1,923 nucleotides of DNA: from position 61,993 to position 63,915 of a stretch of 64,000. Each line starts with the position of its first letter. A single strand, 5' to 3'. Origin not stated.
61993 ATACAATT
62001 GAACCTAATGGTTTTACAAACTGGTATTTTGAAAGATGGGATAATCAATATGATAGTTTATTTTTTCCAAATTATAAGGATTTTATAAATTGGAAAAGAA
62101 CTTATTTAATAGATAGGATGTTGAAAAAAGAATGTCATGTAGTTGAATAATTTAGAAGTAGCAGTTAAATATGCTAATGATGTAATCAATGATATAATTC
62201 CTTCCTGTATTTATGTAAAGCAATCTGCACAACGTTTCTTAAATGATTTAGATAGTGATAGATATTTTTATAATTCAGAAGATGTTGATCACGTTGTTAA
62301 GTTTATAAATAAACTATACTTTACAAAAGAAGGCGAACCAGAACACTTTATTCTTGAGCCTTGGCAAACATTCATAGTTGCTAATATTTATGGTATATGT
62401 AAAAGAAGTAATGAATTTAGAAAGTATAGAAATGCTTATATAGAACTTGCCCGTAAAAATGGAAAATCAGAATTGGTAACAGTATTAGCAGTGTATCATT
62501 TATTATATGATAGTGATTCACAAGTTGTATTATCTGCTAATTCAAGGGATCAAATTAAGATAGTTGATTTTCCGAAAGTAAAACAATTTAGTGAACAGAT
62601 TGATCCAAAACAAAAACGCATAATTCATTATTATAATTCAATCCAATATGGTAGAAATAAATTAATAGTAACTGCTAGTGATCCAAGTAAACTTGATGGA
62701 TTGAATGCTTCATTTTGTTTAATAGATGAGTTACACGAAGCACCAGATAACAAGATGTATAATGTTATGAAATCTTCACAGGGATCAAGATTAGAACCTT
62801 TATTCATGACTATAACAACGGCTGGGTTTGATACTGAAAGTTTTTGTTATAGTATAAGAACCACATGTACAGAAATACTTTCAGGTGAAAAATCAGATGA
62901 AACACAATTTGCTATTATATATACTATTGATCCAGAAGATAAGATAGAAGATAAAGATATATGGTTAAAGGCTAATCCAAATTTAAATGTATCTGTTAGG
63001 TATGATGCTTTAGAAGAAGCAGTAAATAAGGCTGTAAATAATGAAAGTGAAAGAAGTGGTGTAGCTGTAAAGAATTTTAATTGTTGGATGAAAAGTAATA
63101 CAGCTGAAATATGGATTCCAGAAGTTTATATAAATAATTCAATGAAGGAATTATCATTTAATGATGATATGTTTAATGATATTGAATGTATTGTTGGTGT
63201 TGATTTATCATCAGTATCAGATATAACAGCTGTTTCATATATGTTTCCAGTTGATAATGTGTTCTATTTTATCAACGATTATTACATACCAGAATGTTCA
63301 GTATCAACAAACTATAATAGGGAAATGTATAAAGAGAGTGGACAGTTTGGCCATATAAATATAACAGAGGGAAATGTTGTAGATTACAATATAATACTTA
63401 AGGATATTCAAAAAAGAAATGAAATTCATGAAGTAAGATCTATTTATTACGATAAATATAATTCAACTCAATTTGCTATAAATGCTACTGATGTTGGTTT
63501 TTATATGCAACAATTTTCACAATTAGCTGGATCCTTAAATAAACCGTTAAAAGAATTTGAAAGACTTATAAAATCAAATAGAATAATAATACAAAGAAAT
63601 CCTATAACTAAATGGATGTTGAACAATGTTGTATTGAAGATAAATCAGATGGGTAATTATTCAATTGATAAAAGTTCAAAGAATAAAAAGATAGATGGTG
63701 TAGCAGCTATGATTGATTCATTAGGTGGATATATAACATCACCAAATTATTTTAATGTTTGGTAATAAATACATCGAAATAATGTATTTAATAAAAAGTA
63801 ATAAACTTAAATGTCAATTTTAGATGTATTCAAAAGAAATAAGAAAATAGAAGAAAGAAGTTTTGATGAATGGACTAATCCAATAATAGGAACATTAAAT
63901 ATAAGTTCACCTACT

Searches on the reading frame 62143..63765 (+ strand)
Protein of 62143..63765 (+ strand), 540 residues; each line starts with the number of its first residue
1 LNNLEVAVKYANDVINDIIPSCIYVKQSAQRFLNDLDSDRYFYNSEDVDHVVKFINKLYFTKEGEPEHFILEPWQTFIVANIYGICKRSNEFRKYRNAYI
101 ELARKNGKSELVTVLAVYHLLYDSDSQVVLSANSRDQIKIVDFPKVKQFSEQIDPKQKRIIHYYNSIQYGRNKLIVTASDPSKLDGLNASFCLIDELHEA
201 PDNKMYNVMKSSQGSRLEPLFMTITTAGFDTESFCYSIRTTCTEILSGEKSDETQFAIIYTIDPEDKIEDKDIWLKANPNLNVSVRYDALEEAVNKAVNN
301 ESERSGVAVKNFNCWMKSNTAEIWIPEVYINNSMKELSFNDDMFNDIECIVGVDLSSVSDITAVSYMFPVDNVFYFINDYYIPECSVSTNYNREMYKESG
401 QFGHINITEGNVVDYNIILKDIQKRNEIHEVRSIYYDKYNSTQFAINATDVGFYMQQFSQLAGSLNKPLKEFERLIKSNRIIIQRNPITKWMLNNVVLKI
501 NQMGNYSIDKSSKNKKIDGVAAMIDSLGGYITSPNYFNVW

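Call 25: find_encoding_contigs(protein=window:62143-63765:+, flank=10000, max_places=5)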
Protein window:62143-63765:+ (540 aa): 4 contigs read that carry it; 1 place shown.
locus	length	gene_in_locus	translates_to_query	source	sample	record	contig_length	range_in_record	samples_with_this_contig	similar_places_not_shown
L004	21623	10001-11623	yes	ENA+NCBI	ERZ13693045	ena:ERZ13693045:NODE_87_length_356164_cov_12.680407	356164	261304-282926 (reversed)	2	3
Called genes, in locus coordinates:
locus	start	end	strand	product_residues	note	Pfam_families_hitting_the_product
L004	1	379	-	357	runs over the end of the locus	PF01555:N6_N4_Mtase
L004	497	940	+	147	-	-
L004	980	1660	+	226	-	-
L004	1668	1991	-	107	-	-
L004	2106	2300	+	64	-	PF13783:DUF4177 (weak)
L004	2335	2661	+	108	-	-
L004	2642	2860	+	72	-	-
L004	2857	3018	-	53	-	-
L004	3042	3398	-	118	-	-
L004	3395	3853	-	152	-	-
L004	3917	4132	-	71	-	-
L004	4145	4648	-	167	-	-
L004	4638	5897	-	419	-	PF02086:MethyltransfD12 (faint), PF01555:N6_N4_Mtase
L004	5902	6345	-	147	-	-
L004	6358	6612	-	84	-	-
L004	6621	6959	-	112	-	-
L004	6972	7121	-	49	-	-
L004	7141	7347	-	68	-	-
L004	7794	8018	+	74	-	-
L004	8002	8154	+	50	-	-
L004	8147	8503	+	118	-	-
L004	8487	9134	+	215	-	-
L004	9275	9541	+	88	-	-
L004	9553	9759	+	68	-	-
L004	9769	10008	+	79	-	-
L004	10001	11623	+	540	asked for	PF03354:TerL_ATPase, PF20441:TerL_nuclease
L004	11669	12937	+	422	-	PF04860:Phage_portal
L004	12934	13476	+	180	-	PF01541:GIY-YIG (weak)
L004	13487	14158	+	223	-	PF04586:Peptidase_S78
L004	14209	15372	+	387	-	PF05065:Phage_capsid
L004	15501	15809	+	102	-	PF05135:Phage_connect_1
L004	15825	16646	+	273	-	PF05521:Phage_HCP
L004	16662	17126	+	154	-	-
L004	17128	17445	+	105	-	PF01844:HNH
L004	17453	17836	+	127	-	PF11367:Tail_completion_gp17 (weak)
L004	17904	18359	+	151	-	PF06199:Phage_tail_2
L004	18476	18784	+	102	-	-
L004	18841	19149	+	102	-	-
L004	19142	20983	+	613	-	-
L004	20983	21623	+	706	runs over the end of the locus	-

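Call 50: search_protein_families(library=pfam, proteins=[L004:4638-5897:-], max_evalue=0.01)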
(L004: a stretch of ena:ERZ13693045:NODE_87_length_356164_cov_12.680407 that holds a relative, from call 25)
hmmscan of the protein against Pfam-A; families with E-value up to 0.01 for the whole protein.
L004:4638-5897:- (419 aa): 4 families
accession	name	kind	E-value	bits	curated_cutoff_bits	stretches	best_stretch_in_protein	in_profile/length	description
PF01555.25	N6_N4_Mtase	-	7.7e-10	39.5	26.7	1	240-411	1-220/221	DNA methylase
PF02086.21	MethyltransfD12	-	4e-06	27.2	22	1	365-416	10-64/253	D12 class N6 adenine-specific DNA methyltransferase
PF02195.25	ParB_N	-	0.0017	18.8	26.3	1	43-89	22-73/95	ParB N-terminal domain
PF03602.21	Cons_hypoth95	-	0.0049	17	24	0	195-261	68-137/182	Conserved hypothetical protein 95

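Call 51: search_protein_families(library=ncbifam, proteins=[L004:4638-5897:-], max_evalue=0.01)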
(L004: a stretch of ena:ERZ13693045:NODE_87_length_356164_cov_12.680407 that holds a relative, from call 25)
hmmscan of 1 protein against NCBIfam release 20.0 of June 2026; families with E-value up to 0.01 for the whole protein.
L004:4638-5897:- (419 aa): 7 families
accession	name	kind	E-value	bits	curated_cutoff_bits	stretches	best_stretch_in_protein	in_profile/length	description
NF010253.0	PRK13699.1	subfamily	7.2e-10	38.9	244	2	322-414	112-205/226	DNA methyltransferase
NF050803.1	DnaMtaseCcrMCaul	equivalog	2.4e-07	30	830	1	374-416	207-249/350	adenine-specific DNA-methyltransferase CcrM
NF008572.0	PRK11524.1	equivalog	3.9e-07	29.5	292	1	215-250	9-44/294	adenine-specific DNA-methyltransferase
TIGR00180.1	parB_part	domain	0.0004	20.2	58.45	1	44-122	25-113/186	ParB/RepB/Spo0J family partition protein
TIGR04285.1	nucleoid_noc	exception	0.0012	18.3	315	1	43-94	21-79/255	nucleoid occlusion protein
TIGR00571.1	dam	subfamily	0.0013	18.4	114.85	0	207-267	143-204/267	Dam family site-specific DNA-(adenine-N6)-methyltransferase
TIGR01177.1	TIGR01177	hypoth_equivalog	0.0035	16.7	316.55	0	374-404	184-214/330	TIGR01177 family methyltransferase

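Call 52: search_solved_structures(query=L004:4638-5897:-, max_evalue=0.01)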
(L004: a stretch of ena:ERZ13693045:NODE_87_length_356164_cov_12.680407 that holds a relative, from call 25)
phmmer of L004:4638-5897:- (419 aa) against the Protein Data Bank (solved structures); distinct sequences matched with E-value up to 0.01: 6.
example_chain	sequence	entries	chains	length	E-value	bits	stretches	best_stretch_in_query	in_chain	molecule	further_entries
9c3u_A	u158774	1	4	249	2.4e-07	33.5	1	355-415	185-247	Methyltransferase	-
8urk_A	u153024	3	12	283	2.5e-07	33.4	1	355-415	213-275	Methyltransferase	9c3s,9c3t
5hek_A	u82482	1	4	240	2.5e-06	30.1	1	352-415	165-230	Adenine specific DNA methyltransferase (DpnA)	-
5hfj_A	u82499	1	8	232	2.6e-06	30.1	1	352-415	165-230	Adenine specific DNA methyltransferase (DpnA)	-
2zie_A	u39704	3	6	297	3.6e-05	26.3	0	348-413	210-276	Putative modification methylase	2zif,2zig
6pbd_A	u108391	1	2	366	0.0022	20.4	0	367-414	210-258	Modification methylase CcrMI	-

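Call 53: search_dna_similar(query=L004:4638-5897:-, collection=phages, mode=protein, max_rows=12)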
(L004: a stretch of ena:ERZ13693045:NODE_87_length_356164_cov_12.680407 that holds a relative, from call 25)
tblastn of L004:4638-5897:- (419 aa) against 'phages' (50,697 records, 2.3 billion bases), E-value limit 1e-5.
Records with a match: 26; places in all: 26; records where one place covers at least 80% of the query: 2.
Best place of each record, by identity: <60% 26.
By first word of the organism name: Staphylococcus 9; Methanoculleus 2; Caudoviricetes 2; Mycobacterium 2; Geobacillus 2; Bacteriophage 2; Leptospira 2; Rhodoferax 2; Acidovorax 1; Streptococcus 1; and 1 more.
By host as written in the record: - 7; Staphylococcus carnosus TM300 4; Methanoculleus bourgensis E02.3 2; Staphylococcus aureus 2; Mycobacterium smegmatis mc#155 2; Rhodoferax sp. IMCC26218 2; Methanomicrobiales 1; Staphylococcus aureus ATCC 12598 1; and 5 more.
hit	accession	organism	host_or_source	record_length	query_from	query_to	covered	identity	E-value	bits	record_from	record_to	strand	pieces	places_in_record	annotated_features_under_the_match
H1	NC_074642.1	Methanoculleus virus L4768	Methanoculleus bourgensis E02.3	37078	51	414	87%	29.1%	4e-30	129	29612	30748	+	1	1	plasmid replication/partition related protein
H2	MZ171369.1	Methanoculleus virus Blf4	Methanoculleus bourgensis E02.3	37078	51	414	87%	29.1%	4e-30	129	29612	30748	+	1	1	plasmid replication/partition related protein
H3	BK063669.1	Caudoviricetes sp. vir524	Methanomicrobiales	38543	219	414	47%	31.0%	1e-22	106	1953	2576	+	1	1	DNA methyltransferase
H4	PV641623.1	Staphylococcus phage St1.CM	Staphylococcus aureus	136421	232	417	44%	30.4%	4e-11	71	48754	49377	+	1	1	type II N4M-methylcytosine DNA methyltransferase (group beta)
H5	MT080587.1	Staphylococcus phage vB_SauM_EW20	Staphylococcus carnosus TM300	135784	232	417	44%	29.9%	3e-11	72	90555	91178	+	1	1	record has no annotation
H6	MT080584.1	Staphylococcus phage vB_SauM_EW15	Staphylococcus carnosus TM300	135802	232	417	44%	29.9%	3e-11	72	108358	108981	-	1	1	record has no annotation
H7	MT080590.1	Staphylococcus phage vB_SauM_EW27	Staphylococcus carnosus TM300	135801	232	417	44%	29.9%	3e-11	72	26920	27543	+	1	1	record has no annotation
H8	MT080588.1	Staphylococcus phage vB_SauM_EW22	Staphylococcus carnosus TM300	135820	232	417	44%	29.9%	3e-11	72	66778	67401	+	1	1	record has no annotation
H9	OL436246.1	Staphylococcus phage vB_SauM-HM01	Staphylococcus aureus ATCC 12598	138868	232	417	44%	29.4%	3e-10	69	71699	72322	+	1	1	DNA methyltransferase | DNA methylase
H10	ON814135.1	Staphylococcus phage vB_SauM-V1SA20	Staphylococcus aureus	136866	232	417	44%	29.4%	5e-10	68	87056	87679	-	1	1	type II, N4M-methylcytosine DNA methyltransferase group beta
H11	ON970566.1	Mycobacterium phage Leozinho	Mycobacterium smegmatis mc#155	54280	217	415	47%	26.7%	2e-6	57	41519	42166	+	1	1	65: DNA methyltransferase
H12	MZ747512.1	Mycobacterium phage MadMen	Mycobacterium smegmatis mc#155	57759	217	415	47%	26.7%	2e-6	57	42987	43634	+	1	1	66: DNA methylase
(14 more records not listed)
